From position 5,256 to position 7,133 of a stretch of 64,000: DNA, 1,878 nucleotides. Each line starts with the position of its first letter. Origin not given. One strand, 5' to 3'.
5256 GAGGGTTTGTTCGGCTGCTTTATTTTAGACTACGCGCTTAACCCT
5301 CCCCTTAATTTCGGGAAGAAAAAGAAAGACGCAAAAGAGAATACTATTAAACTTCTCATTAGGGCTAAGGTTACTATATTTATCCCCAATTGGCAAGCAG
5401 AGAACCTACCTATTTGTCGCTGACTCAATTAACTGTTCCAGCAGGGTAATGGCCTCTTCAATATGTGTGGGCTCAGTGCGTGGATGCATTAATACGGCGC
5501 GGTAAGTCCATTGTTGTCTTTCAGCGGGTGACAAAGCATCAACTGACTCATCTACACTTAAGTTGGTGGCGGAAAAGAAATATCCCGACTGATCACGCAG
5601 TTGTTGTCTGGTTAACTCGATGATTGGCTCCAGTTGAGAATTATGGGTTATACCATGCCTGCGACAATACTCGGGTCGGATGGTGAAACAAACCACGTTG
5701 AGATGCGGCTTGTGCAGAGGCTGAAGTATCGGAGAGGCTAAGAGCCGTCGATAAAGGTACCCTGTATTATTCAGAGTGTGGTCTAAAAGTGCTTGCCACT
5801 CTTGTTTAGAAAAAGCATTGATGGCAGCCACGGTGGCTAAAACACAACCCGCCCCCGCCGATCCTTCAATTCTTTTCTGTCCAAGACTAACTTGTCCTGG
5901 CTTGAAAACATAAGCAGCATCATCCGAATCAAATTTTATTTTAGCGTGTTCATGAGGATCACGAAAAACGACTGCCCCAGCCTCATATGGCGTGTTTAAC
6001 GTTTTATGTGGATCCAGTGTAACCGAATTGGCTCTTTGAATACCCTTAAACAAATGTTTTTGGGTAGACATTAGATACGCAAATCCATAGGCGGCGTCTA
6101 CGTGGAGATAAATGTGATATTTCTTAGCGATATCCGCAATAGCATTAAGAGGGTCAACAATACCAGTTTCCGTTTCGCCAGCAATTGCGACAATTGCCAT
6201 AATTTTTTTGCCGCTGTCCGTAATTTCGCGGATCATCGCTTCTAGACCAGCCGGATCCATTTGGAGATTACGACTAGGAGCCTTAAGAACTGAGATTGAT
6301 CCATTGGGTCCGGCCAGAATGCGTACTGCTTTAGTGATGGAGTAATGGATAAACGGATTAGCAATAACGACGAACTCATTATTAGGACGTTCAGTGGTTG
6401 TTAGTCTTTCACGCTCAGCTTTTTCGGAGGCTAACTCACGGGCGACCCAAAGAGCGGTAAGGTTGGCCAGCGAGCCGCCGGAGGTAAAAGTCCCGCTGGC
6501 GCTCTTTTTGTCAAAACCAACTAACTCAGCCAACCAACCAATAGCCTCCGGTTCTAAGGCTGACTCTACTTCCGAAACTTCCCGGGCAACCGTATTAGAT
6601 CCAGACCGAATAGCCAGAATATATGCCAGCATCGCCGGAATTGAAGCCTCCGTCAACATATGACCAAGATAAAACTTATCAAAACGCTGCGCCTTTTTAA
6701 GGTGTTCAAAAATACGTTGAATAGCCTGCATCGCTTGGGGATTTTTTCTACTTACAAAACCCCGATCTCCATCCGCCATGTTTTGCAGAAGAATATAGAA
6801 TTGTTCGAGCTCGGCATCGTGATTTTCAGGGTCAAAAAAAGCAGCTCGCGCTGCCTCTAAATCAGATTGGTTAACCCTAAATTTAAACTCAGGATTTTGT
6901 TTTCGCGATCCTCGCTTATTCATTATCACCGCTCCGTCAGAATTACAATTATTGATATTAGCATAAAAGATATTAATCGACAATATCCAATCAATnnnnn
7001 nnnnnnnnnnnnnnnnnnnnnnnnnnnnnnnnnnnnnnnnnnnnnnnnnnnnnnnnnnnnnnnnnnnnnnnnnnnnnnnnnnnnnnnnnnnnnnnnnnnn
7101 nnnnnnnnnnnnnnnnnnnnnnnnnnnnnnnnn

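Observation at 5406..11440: Compact amino-acid or peptide-modifying gene cluster unusual for a reduced genome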

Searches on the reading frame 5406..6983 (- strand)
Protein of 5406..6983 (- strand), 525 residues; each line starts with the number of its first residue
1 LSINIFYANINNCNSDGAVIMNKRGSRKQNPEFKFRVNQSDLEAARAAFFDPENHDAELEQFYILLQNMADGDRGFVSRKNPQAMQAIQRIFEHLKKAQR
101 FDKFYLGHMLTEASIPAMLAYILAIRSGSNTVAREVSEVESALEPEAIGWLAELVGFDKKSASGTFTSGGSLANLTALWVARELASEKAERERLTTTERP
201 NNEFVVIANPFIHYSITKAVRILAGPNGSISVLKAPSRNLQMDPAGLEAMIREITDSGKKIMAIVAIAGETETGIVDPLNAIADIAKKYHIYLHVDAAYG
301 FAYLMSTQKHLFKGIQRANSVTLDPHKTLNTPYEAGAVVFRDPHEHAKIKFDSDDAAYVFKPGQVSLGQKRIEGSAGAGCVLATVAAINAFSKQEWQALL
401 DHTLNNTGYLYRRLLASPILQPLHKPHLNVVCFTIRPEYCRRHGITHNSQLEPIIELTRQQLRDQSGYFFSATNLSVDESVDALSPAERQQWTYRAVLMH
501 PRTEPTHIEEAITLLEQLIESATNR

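Call 3: search_protein_families(library=pfam, proteins=[window:5406-6983:-], max_evalue=0.01)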
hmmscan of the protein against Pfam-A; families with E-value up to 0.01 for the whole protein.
window:5406-6983:- (525 aa): 4 families
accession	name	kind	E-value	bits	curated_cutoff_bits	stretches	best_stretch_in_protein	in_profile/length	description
PF00282.25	Pyridoxal_deC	-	1.5e-37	129.7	27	1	108-435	45-374/375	Pyridoxal-dependent decarboxylase conserved domain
PF01041.23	DegT_DnrJ_EryC1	-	1.6e-06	28.1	19.8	1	239-350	97-196/360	DegT/DnrJ/EryC1/StrS aminotransferase family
PF00266.25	Aminotran_5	-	5.6e-06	26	21.5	1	257-435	138-316/371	Aminotransferase class-V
PF01212.27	Beta_elim_lyase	-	0.00026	20.9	27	1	199-342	69-213/288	Beta-eliminating lyase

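Call 4: search_protein_families(library=ncbifam, proteins=[window:5406-6983:-], max_evalue=0.01)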
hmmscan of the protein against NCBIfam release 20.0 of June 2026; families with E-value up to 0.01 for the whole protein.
window:5406-6983:- (525 aa): 16 families
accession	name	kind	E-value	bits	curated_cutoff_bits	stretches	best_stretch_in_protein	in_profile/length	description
TIGR03799.1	NOD_PanD_pyr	equivalog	1.4e-56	192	606.1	1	130-510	117-514/522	pyridoxal-dependent aspartate 1-decarboxylase PanP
NF052646.1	DABADecarRhbB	equivalog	1.3e-42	146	900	1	107-434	102-417/491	L-2,4-diaminobutyrate decarboxylase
TIGR03812.1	tyr_de_CO2_Arch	equivalog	2.7e-37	128.5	299.4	1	90-435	4-326/375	tyrosine decarboxylase MfnA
TIGR03811.1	tyr_de_CO2_Ent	equivalog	3.1e-30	105.2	905.3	3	104-186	85-165/608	tyrosine decarboxylase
NF002748.0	PRK02769.1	equivalog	1.8e-19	69.7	305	1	141-458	64-354/382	histidine decarboxylase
NF002806.0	PRK02948.1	subfamily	8.8e-09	34.8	304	1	165-366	64-237/381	IscS subfamily cysteine desulfurase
TIGR03235.1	DNA_S_dndA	equivalog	4.1e-08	32.9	480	1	208-344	93-216/353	cysteine desulfurase DndA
NF010006.0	PRK13479.1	equivalog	3.6e-05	23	296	1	250-302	121-173/369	2-aminoethylphosphonate--pyruvate transaminase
TIGR03402.1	FeS_nifS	equivalog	4.2e-05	22.5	530.75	1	146-298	46-174/379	cysteine desulfurase NifS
TIGR02326.1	transamin_PhnW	equivalog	4.3e-05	22.8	400.8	1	250-301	119-170/363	2-aminoethylphosphonate--pyruvate transaminase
TIGR03301.1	PhnW-AepZ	equivalog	0.00014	21.4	360.8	1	239-301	108-166/355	2-aminoethylphosphonate aminotransferase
TIGR01788.1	Glu-decarb-GAD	equivalog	0.00038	19.3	380.4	1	143-345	81-279/431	glutamate decarboxylase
TIGR02006.1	IscS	equivalog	0.00055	19.1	643.2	1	209-303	98-185/402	IscS subfamily cysteine desulfurase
NF010611.0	PRK14012.1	equivalog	0.002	17.1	548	1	213-303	106-189/406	IscS subfamily cysteine desulfurase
TIGR01977.1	am_tr_V_EF2568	hypoth_equivalog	0.0029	16.7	377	1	205-351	88-223/376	cysteine desulfurase family protein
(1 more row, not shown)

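Call 43: search_solved_structures(query=window:5406-6983:-, max_evalue=1e-10)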
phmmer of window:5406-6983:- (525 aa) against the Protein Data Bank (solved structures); distinct sequences matched with E-value up to 1e-10: 34.
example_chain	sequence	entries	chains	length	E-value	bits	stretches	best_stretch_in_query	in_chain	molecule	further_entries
8zpi_A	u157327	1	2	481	7.6e-40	140.1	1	102-439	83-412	Diaminobutyrate-2-oxoglutarate transaminase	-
4rit_B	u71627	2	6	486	3.7e-35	124.6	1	102-440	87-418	Pyridoxal-dependent decarboxylase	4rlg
4riz_A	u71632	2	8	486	6.9e-35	123.7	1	102-440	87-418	Pyridoxal-dependent decarboxylase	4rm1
4rj0_B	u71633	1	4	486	7.8e-35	123.6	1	102-440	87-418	Pyridoxal-dependent decarboxylase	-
2okk_A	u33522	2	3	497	2.5e-29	105.4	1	105-343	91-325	Glutamate decarboxylase 2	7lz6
6zek_A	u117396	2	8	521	1.3e-28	103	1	122-441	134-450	Cysteine sulfinic acid decarboxylase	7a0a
2okj_A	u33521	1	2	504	5.8e-28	100.9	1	107-343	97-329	Glutamate decarboxylase 1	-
5o5c_A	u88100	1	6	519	8.6e-28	100.3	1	81-438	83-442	Putative decarboxylase involved in desferrioxamine biosynthesis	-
3vp6_A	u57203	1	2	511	8.9e-28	100.3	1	107-342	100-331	Glutamate decarboxylase 1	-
2jis_A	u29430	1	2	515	1.7e-27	99.4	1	122-436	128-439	CYSTEINE SULFINIC ACID DECARBOXYLASE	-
2qma_A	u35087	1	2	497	2e-25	92.5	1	86-345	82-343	Diaminobutyrate-pyruvate transaminase and L-2,4-diaminobutyrate decarboxylase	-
5hsi_A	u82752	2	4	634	6.5e-25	90.8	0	105-186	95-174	Putative decarboxylase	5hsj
4obu_E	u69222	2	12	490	2.9e-24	88.7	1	128-342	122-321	Pyridoxal-dependent decarboxylase domain protein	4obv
7cwx_A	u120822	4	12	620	3.5e-22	81.8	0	105-186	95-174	Decarboxylase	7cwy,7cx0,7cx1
6m4y_A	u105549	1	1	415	9.7e-22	80.4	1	120-434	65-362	L-tyrosine/L-aspartate decarboxylase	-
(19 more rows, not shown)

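Call 68: find_homologous_proteins(query=window:5406-6923:-, max_evalue=1e-20)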
Query window:5406-6923:- (505 aa): 801 proteins with E <= 1e-20 among 8000 candidates; the best 120 are listed.
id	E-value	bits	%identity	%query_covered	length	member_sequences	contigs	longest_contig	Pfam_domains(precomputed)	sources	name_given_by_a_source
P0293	0.0e+0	1134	100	100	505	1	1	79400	PF00282.26,PF00266.26,PF01041.24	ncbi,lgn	-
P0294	7.8e-179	613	56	97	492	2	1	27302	PF00282.26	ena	-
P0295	1.8e-172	592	54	96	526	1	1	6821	PF00282.26,PF00266.26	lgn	-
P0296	4.1e-172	591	55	99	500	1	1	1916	PF00282.26,PF01212.28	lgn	-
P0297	2.4e-170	585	53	96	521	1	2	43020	PF00282.26,PF00266.26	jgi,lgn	jgi:glutamate decarboxylase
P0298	2.0e-157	543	52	97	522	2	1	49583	PF00282.26,PF00266.26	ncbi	-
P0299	3.1e-109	384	43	96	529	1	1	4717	PF00282.26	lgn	-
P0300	3.3e-109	384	43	94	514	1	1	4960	PF00282.26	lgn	-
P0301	4.2e-108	380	43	96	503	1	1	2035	PF00282.26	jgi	jgi:glutamate decarboxylase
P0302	1.9e-107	378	44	94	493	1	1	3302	PF00282.26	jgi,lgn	-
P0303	2.1e-107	378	42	96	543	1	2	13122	PF00282.26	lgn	-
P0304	2.8e-107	377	43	95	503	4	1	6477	PF00282.26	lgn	-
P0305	5.0e-107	377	43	94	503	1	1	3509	PF00282.26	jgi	jgi:glutamate/tyrosine decarboxylase-like PLP-dependent enzyme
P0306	9.5e-107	376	43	95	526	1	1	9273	PF00282.26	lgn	-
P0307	1.8e-106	375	42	96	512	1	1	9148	PF00282.26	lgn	-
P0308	7.6e-106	373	42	96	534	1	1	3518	PF00282.26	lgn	-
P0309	2.4e-105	371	44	94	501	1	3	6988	PF00282.26,PF00266.26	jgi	-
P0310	2.9e-105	371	41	96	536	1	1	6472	PF00282.26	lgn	-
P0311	9.8e-105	369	41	95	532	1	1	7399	PF00282.26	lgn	-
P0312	5.2e-103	363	41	96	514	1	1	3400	PF00282.26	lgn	-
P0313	5.5e-103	363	41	95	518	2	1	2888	PF00282.26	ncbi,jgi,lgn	-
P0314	4.0e-102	360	42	94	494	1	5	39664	PF00282.26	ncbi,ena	-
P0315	5.9e-102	360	43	96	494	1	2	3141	PF00282.26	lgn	-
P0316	2.3e-101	358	41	95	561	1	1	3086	PF00282.26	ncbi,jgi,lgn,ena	-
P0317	1.3e-100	355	42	96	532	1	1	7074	PF00282.26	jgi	jgi:L-2,4-diaminobutyrate decarboxylase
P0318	6.2e-100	353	40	98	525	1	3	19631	PF00282.26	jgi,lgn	-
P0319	9.8e-98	346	40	95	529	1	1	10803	PF00282.26,PF05889.20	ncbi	-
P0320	2.8e-97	344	40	94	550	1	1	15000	PF00282.26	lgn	-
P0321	4.5e-94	334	38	97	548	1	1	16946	PF00282.26,PF05889.20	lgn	-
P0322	4.7e-93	330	39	96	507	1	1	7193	PF00282.26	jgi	jgi:glutamate/tyrosine decarboxylase-like PLP-dependent enzyme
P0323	8.7e-93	330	38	96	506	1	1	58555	PF00282.26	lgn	-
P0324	1.4e-92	329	41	86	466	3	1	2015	PF00282.26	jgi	-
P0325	1.6e-92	329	40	95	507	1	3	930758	PF00282.26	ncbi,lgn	-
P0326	2.3e-90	322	40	93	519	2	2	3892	PF00282.26,PF05889.20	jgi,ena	-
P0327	2.8e-90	321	38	95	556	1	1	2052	PF00282.26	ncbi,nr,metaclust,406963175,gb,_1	ncbi:MAG: hypothetical protein ACD_34C00118G0001 [uncultured bacterium]|nr:MAG: hypothetical protein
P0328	1.4e-89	319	44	81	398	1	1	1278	PF00282.26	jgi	jgi:glutamate/tyrosine decarboxylase-like PLP-dependent enzyme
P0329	2.1e-89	318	38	93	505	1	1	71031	PF00282.26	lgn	-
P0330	2.1e-88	315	38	96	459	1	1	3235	PF00282.26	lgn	-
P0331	2.6e-85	305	36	98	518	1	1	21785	PF00282.26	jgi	jgi:glutamate/tyrosine decarboxylase-like PLP-dependent enzyme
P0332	3.1e-84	301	37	95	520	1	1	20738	PF00282.26,PF05889.20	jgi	jgi:glutamate/tyrosine decarboxylase-like PLP-dependent enzyme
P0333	9.3e-83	297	37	95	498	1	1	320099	PF00282.26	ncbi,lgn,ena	-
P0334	2.8e-82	295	37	93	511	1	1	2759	PF00282.26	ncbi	-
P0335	5.6e-82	294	38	86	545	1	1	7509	PF00282.26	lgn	-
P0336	2.8e-72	262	38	85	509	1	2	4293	PF00282.26,PF00266.26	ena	-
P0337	2.0e-69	253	37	85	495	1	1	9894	PF00282.26,PF00266.26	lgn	-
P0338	1.8e-68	249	36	86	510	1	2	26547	PF00282.26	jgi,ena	-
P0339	1.7e-62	230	32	96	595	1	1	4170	PF00282.26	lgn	-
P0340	8.7e-62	227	46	54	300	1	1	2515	PF00282.26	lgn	-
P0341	3.5e-61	225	32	86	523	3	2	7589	PF00282.26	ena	-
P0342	1.7e-60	223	31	88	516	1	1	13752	PF00282.26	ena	-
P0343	2.3e-60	223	35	83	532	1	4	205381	PF00282.26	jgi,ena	-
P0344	4.7e-58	215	33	88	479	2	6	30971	PF00282.26,PF00266.26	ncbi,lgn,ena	ncbi:MAG: aminotransferase class V-fold PLP-dependent enzyme [Patescibacteria group bacterium]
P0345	3.2e-46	176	32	86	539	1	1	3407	PF00282.26,PF00266.26,PF01212.28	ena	-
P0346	5.5e-38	149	32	66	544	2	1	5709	PF00282.26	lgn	-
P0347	5.0e-37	146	29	75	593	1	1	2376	PF00282.26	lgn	-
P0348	5.1e-37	146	31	73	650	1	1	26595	PF00282.26,PF01212.28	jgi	-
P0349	5.6e-37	146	33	66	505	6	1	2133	PF00282.26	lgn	-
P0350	5.8e-37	146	31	66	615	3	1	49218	PF00282.26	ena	-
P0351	2.5e-36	143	30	71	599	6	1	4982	PF00282.26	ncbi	-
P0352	2.7e-36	143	33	66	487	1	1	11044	PF00282.26,PF05889.20,PF01212.28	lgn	-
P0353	3.4e-36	143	31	80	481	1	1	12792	PF00282.26,PF05889.20,PF00266.26,PF01212.28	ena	-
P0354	9.8e-36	141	31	75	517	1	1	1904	PF00282.26,PF01212.28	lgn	-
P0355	2.0e-35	140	34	66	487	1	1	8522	PF00282.26,PF05889.20,PF01212.28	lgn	-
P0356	3.6e-35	140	32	66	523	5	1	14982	PF00282.26,PF00155.28,PF05889.20,PF00266.26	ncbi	-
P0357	5.7e-35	139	37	50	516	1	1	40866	PF00282.26,PF05889.20,PF00266.26,PF01212.28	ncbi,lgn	-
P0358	1.0e-34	138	31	69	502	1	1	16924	PF00282.26,PF01212.28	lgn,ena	-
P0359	2.5e-34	137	32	66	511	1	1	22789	PF00282.26,PF01212.28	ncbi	-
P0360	3.1e-34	137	30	78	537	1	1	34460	PF00282.26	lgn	-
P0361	5.6e-34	136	33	73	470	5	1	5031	PF00282.26,PF00155.28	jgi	-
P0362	6.4e-34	135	31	65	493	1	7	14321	PF00282.26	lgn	-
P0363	1.2e-33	135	28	79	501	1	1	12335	PF00282.26,PF00155.28,PF01212.28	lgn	-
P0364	1.9e-33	134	30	80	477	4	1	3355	PF00282.26,PF01212.28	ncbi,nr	ncbi:MAG: aminotransferase class I/II-fold pyridoxal phosphate-dependent enzyme, partial [Okeania sp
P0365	2.2e-33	134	35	58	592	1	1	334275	PF00282.26,PF00027.36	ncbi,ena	-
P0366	2.4e-33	134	30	48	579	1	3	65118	PF00282.26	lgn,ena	-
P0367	5.6e-33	132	28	67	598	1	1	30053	PF00282.26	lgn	-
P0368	6.7e-33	132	31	66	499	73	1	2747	PF00282.26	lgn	-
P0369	7.7e-33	132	38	30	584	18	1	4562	PF00282.26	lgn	-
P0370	8.4e-33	132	29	77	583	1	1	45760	PF00282.26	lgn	-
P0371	1.2e-32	131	28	80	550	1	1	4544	PF00282.26,PF01212.28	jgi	jgi:glutamate decarboxylase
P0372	1.2e-32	131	36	51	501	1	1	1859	PF00282.26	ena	-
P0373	1.7e-32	131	41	40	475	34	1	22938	PF00282.26,PF00155.28,PF00266.26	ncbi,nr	ncbi:MAG: aminotransferase class V-fold PLP-dependent enzyme [Bacteroidetes bacterium]|nr:aminotrans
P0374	1.8e-32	131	29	75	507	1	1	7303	PF00282.26,PF01212.28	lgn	-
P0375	2.0e-32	131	29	80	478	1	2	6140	PF00282.26,PF05889.20,PF00266.26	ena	-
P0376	2.2e-32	130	30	70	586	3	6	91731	PF00282.26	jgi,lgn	-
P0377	3.0e-32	130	41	40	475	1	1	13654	PF00282.26,PF00155.28,PF00266.26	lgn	-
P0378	3.8e-32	130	39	40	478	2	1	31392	PF00282.26,PF05889.20,PF00266.26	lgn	-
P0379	4.1e-32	130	30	66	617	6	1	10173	PF00282.26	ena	-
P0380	4.8e-32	129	29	81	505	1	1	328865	PF00282.26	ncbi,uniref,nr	ncbi:aspartate aminotransferase family protein [Streptomyces sp. G-G2]|uniref:pyridoxal phosphate-de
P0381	5.3e-32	129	28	75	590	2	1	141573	PF00282.26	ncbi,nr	ncbi:MAG: decarboxylase [Caulobacterales bacterium]|nr:decarboxylase [Caulobacterales bacterium]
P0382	9.6e-32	128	30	51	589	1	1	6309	PF00282.26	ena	-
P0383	1.1e-31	128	31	51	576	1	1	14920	PF00282.26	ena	-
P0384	1.4e-31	128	27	77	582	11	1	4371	PF00282.26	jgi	jgi:glutamate/tyrosine decarboxylase-like PLP-dependent enzyme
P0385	1.4e-31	128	30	66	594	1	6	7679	PF00282.26,PF05889.20,PF01212.28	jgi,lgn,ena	-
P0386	1.6e-31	128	28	83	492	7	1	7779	PF00282.26,PF00155.28,PF00266.26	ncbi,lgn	ncbi:MAG: aminotransferase class I/II-fold pyridoxal phosphate-dependent enzyme [Cyanobacteria bacte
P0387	2.3e-31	127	28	61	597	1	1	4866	PF00282.26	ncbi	-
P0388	2.3e-31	127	30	69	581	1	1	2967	PF00282.26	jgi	-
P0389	2.7e-31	127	40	40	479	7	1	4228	PF00282.26,PF05889.20,PF00266.26,PF01212.28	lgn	-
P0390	3.5e-31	126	34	54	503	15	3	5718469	PF00282.26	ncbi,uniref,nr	ncbi:pyridoxal-dependent decarboxylase [Streptomyces qinglanensis]|uniref:Pyridoxal-dependent decarb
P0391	3.5e-31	126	33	72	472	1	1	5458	PF00282.26,PF00266.26,PF01212.28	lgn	-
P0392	3.9e-31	126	31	58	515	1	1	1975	PF00282.26,PF00266.26,PF01212.28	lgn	-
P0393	5.9e-31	126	29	63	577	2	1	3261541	PF00282.26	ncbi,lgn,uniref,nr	ncbi:decarboxylase, putative [Luminiphilus syltensis NOR5-1B]|uniref:Decarboxylase, putative n=1 Tax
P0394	6.1e-31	126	28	81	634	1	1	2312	PF00282.26,PF05889.20,PF01212.28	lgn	-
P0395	6.2e-31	126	37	47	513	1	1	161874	PF00282.26,PF05889.20,PF01212.28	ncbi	ncbi:pyridoxal phosphate-dependent decarboxylase family protein [Streptomyces sp. NPDC059373]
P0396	6.3e-31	126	27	78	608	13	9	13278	PF00282.26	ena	-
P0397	8.3e-31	125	31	70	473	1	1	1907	PF00282.26,PF00155.28,PF05889.20,PF01212.28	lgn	-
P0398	1.1e-30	125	31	70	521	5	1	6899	PF00282.26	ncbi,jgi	jgi:glutamate/tyrosine decarboxylase-like PLP-dependent enzyme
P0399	1.1e-30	125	31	30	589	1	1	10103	PF00282.26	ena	-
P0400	1.3e-30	125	37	47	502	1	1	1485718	PF00282.26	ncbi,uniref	ncbi:pyridoxal phosphate-dependent decarboxylase family protein [Streptomyces sp. NPDC018031]|uniref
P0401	1.4e-30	124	31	76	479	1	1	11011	PF00282.26,PF00155.28,PF05889.20,PF00266.26,PF01212.28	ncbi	-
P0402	1.4e-30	124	37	47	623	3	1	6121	PF00282.26,PF00155.28,PF00027.36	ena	-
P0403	1.5e-30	124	36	47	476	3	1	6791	PF00282.26,PF01212.28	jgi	jgi:glutamate/tyrosine decarboxylase-like PLP-dependent enzyme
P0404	1.6e-30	124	37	40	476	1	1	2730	PF00282.26,PF00155.28,PF00266.26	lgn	-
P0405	1.7e-30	124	28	73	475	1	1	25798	PF00282.26,PF01212.28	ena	-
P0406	1.8e-30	124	31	78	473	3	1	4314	PF00282.26,PF00155.28,PF05889.20,PF00266.26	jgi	jgi:glutamate/tyrosine decarboxylase-like PLP-dependent enzyme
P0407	2.4e-30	124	27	82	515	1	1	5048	PF00282.26,PF05889.20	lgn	-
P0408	2.5e-30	124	31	58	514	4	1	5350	PF00282.26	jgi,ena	jgi:glutamate/tyrosine decarboxylase-like PLP-dependent enzyme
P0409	2.6e-30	124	37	51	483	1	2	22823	PF00282.26,PF05889.20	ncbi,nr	ncbi:aminotransferase class I/II-fold pyridoxal phosphate-dependent enzyme [Crocinitomix catalasitic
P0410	2.9e-30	123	38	40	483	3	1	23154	PF00282.26,PF05889.20,PF00266.26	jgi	jgi:aromatic-L-amino-acid decarboxylase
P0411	3.3e-30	123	28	86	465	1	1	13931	PF00282.26,PF00266.26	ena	-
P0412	3.6e-30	123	28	69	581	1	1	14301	PF00282.26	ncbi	-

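Call 69: find_encoding_contigs(protein=P0325, flank=10000, max_places=1)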
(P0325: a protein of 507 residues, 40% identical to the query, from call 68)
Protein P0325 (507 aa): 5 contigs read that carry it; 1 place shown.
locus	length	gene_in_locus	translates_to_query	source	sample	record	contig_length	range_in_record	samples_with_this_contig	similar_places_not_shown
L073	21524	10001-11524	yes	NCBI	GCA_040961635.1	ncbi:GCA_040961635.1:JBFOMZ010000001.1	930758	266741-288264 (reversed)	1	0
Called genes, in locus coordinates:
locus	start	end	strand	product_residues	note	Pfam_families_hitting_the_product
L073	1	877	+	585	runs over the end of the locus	PF01411:tRNA-synt_2c, PF02912:Phe_tRNA-synt_N, PF01409:tRNA-synt_2d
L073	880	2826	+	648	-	PF03483:B3_4, PF03484:B5, PF17759:tRNA_synthFbeta, PF03147:FDX-ACB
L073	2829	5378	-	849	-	PF00912:Transgly, PF00905:Transpeptidase, PF17957:Big_7 (faint)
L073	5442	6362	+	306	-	-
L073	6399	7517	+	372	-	PF02746:MR_MLE_N, PF13378:MR_MLE_C, PF26685:DUF8230_C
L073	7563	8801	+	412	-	PF00155:Aminotran_1_2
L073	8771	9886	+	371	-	PF01546:Peptidase_M20, PF07687:M20_dimer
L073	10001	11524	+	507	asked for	PF00282:Pyridoxal_deC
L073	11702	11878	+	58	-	-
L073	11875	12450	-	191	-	-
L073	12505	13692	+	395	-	PF00579:tRNA-synt_1b, PF01479:S4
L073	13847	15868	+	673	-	PF17191:RecG_wedge, PF00270:DEAD, PF04851:ResIII, PF00271:Helicase_C, PF22590:Cas3-like_C_2 (weak), PF19833:RecG_dom3_C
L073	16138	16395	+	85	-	-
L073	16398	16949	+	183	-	-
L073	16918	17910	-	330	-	PF21068:ATPgraspMvdD, PF08443:RimK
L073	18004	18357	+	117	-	PF01029:NusB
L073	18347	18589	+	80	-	-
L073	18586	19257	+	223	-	PF22935:RM44_endonuclase (faint), PF14622:Ribonucleas_3_3, PF00636:Ribonuclease_3, PF14709:DND1_DSRM (weak), PF00035:dsrm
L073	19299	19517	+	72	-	PF00886:Ribosomal_S16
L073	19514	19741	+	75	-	PF13083:KH_KhpA-B, PF07650:KH_2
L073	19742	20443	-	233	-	-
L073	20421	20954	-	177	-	-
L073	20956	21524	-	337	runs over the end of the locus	PF11104:PilM_2, PF25216:Volactin (weak), PF06723:MreB_Mbl (faint), PF14450:FtsA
